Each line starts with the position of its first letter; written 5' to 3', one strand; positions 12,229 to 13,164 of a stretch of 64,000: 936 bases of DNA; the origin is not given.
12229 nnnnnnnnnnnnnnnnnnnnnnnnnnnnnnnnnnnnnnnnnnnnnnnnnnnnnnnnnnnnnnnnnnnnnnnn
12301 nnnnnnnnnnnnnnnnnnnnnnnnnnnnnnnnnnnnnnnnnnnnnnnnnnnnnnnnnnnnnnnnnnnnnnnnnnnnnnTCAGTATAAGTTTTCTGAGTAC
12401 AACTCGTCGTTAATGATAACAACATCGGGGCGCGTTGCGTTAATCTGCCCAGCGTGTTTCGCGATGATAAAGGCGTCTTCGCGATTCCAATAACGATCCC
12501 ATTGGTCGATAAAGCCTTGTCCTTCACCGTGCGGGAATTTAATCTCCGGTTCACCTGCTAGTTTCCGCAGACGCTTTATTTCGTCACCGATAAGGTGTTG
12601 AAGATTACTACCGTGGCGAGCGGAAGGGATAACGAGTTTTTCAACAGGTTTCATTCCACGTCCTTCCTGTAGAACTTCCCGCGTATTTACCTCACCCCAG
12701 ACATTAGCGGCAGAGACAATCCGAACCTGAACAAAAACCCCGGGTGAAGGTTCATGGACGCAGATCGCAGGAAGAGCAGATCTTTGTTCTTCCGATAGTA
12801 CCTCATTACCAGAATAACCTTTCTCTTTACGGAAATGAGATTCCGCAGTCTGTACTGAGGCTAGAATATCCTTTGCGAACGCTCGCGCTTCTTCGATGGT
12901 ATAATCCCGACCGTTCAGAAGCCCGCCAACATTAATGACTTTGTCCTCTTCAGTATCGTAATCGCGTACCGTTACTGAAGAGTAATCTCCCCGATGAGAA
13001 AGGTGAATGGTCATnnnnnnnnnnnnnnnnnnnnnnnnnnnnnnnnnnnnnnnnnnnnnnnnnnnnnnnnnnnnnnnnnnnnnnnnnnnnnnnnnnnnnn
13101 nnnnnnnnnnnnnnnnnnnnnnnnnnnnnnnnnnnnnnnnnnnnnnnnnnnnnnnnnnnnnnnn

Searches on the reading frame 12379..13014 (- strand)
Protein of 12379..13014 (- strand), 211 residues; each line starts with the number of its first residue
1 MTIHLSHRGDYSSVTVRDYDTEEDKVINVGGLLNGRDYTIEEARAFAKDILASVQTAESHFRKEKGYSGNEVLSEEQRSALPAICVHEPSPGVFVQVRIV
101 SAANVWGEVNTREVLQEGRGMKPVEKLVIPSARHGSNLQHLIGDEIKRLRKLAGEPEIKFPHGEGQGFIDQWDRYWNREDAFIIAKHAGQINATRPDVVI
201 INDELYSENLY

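Call 62: search_protein_families(library=phrogs, proteins=[window:12379-13014:-], max_evalue=0.001)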
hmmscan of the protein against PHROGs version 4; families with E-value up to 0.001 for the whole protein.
window:12379-13014:- (211 aa): 1 family
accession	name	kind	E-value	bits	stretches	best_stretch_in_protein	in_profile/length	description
phrog_839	-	unknown function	2.1e-30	107.2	1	66-210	51-174/253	-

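Call 63: search_protein_families(library=pfam, proteins=[window:12379-13014:-], max_evalue=0.001)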
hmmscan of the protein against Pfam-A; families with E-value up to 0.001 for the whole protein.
window:12379-13014:- (211 aa): 0 families
